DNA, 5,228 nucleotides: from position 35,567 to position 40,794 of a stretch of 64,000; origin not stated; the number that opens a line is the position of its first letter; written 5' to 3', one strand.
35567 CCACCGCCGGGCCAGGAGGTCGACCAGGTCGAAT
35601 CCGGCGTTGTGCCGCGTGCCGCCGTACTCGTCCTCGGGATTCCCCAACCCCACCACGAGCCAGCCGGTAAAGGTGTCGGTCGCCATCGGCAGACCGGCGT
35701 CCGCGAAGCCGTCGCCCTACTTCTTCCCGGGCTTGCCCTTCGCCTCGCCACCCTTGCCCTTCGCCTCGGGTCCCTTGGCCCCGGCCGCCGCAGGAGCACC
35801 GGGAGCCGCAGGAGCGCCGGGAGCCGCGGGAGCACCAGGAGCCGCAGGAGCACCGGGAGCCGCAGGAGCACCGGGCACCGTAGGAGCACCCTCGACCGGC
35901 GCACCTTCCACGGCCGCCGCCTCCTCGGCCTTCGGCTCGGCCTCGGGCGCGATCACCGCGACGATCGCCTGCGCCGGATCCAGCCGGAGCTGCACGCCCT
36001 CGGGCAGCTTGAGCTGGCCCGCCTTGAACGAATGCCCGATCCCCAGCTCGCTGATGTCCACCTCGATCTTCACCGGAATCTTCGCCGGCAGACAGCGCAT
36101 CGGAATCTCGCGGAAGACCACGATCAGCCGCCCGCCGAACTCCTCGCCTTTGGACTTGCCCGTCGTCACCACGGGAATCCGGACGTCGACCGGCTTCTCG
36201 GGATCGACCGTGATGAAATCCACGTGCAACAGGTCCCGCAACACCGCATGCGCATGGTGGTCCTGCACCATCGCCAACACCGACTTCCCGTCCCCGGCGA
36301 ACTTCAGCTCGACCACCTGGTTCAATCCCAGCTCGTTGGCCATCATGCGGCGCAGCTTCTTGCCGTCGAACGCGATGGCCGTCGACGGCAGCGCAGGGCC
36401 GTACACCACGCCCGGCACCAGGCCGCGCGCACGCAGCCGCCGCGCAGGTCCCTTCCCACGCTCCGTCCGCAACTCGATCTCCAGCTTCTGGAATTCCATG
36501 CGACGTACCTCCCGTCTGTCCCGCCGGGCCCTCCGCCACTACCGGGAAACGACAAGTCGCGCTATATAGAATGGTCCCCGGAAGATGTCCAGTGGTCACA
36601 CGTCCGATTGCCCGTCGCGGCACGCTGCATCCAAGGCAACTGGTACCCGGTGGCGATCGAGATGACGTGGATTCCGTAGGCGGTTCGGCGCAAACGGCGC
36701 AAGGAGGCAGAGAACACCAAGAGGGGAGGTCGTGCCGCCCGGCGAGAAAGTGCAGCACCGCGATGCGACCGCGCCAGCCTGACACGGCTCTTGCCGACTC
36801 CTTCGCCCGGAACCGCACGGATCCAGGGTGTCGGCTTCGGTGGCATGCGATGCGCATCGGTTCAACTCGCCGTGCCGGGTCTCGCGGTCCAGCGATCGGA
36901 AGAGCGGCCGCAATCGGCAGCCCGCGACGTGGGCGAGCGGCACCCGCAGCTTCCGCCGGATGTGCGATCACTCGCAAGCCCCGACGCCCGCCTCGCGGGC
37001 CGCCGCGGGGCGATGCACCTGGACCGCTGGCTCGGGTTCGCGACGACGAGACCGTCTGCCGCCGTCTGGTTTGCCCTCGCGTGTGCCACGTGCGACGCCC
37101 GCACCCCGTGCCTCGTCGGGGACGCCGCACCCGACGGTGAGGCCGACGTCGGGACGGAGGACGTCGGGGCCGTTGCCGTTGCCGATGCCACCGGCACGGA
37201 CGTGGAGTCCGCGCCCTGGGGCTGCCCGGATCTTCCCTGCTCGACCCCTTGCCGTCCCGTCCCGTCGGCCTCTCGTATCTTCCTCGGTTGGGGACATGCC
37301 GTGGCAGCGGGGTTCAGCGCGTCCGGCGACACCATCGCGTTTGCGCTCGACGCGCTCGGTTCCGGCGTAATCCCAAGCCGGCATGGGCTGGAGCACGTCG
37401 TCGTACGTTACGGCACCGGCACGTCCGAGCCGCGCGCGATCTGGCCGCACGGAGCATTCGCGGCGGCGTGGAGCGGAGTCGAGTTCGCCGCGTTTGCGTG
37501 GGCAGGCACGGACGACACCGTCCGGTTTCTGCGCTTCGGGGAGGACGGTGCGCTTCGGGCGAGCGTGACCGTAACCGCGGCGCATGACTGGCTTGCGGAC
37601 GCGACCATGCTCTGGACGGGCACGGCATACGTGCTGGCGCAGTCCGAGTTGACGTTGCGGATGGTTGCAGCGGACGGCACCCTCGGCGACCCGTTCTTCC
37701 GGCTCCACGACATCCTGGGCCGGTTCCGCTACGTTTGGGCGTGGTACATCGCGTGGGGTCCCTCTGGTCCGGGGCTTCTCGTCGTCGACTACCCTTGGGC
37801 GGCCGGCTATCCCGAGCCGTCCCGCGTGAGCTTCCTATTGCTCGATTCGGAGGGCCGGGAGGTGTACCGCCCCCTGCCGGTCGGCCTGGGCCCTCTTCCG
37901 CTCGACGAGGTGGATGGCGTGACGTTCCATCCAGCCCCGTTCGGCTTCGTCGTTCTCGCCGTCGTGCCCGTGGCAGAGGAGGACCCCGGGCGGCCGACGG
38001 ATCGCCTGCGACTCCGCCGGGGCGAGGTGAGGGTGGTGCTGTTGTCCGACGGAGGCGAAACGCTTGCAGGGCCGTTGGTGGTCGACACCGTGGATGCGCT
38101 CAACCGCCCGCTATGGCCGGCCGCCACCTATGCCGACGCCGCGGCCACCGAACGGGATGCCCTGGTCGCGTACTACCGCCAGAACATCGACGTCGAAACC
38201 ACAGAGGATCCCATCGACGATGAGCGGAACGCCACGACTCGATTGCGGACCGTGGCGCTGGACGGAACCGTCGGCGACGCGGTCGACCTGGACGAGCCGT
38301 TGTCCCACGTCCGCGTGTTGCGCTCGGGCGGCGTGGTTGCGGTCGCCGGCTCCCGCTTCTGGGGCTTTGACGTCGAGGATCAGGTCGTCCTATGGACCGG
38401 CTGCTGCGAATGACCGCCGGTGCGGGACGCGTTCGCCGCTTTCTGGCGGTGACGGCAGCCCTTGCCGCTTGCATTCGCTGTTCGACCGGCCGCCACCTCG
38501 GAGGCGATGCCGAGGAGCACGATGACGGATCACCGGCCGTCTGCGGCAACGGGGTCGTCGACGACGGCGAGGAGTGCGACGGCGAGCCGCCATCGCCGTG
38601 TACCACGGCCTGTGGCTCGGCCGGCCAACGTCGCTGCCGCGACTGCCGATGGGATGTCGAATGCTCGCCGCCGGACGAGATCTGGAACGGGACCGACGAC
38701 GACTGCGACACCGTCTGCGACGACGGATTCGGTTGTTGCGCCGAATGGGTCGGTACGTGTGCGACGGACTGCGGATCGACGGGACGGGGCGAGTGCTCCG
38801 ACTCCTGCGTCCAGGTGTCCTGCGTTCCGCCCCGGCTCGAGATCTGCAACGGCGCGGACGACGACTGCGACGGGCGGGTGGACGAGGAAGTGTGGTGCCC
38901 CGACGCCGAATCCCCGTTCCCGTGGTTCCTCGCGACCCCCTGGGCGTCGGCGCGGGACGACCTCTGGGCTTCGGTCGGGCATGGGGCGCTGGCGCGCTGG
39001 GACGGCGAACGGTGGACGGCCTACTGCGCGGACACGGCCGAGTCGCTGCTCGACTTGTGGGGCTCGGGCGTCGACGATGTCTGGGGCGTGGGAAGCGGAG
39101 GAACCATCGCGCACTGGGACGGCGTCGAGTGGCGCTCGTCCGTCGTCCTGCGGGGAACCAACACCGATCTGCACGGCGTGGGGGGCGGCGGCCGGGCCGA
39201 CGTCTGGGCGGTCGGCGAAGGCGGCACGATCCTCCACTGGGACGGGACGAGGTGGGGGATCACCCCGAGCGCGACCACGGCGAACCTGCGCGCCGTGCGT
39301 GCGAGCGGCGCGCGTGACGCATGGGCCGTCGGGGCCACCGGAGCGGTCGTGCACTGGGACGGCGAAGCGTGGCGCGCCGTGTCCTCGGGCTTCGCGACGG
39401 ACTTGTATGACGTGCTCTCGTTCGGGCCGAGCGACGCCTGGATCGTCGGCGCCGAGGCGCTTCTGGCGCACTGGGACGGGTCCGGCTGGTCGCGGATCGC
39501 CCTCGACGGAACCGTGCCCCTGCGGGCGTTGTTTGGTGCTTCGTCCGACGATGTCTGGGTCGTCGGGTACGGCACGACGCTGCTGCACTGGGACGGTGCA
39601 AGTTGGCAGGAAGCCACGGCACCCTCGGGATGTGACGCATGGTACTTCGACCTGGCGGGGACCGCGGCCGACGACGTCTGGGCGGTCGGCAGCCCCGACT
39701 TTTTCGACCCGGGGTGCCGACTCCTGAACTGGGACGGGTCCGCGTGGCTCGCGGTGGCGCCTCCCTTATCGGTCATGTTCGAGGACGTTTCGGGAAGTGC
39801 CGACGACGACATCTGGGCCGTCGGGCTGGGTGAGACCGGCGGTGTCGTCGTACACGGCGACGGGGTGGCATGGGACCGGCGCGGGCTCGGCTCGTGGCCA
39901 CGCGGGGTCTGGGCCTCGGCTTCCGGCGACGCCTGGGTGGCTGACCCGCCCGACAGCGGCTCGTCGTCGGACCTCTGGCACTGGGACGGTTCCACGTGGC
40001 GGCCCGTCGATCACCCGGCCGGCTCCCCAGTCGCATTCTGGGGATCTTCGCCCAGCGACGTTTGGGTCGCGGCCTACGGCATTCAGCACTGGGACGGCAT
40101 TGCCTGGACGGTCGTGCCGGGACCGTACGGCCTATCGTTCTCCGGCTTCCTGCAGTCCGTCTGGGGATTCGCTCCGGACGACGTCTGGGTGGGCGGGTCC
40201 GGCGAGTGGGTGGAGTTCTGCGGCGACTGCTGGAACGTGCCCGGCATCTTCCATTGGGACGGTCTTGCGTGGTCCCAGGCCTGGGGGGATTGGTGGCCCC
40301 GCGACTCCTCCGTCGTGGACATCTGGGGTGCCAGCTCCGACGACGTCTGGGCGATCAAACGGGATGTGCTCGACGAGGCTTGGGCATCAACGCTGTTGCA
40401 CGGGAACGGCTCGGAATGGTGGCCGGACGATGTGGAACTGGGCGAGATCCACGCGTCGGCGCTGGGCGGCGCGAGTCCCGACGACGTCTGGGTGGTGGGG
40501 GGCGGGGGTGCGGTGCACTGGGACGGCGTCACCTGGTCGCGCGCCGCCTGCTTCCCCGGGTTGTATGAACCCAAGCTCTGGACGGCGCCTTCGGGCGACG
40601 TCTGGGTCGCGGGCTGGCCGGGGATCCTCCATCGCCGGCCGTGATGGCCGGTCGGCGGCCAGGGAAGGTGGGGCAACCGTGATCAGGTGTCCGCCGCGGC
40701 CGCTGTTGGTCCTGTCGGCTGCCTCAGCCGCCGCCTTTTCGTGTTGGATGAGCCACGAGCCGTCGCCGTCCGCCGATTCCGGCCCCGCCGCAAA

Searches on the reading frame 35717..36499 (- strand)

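Call 16: search_protein_families(library=pfam, proteins=[window:35717-36499:-], max_evalue=0.001)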
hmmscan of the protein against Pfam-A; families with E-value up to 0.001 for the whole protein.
window:35717-36499:- (260 aa): 2 families
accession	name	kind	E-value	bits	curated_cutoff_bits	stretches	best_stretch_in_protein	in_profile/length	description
PF14693.11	Ribosomal_TL5_C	-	1.6e-23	83.3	27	1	104-185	2-83/84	Ribosomal protein TL5, C-terminal domain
PF01386.24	Ribosomal_L25p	-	1.8e-19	70.4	23.6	1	6-95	1-82/82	Ribosomal L25p family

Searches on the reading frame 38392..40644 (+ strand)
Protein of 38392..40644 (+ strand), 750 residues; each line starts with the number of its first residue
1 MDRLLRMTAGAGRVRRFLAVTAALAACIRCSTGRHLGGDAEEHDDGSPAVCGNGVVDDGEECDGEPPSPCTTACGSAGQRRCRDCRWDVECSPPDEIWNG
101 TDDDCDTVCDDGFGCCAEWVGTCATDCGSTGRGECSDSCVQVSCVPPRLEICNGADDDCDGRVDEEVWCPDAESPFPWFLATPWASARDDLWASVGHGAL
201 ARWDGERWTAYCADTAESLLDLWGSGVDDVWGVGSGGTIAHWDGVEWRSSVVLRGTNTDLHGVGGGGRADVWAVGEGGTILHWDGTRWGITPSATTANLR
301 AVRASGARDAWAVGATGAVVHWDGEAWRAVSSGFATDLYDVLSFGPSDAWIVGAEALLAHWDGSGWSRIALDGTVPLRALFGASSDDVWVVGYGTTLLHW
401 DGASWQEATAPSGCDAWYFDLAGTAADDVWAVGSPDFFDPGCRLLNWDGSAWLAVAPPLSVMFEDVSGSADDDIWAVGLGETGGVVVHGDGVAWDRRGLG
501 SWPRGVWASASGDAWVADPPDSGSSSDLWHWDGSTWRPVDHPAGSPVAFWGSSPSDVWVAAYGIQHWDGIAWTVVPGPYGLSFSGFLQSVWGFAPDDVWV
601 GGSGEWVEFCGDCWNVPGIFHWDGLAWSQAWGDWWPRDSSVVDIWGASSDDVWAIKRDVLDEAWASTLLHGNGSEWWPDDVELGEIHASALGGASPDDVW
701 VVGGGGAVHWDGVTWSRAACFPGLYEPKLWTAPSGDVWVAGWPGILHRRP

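Call 16: search_protein_families(library=pfam, proteins=[window:38392-40644:+], max_evalue=0.001)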
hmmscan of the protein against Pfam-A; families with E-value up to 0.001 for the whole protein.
window:38392-40644:+ (750 aa): 1 family
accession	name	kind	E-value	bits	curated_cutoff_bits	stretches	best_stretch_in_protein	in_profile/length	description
PF11617.13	Cu-binding_MopE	-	3.4e-05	24.4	27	1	146-165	11-30/30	Putative metal-binding motif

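Call 68: search_protein_families(library=padloc, proteins=[window:38392-40644:+], max_evalue=0.001)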
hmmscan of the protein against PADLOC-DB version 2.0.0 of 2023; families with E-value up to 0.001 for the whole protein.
window:38392-40644:+ (750 aa): 0 families
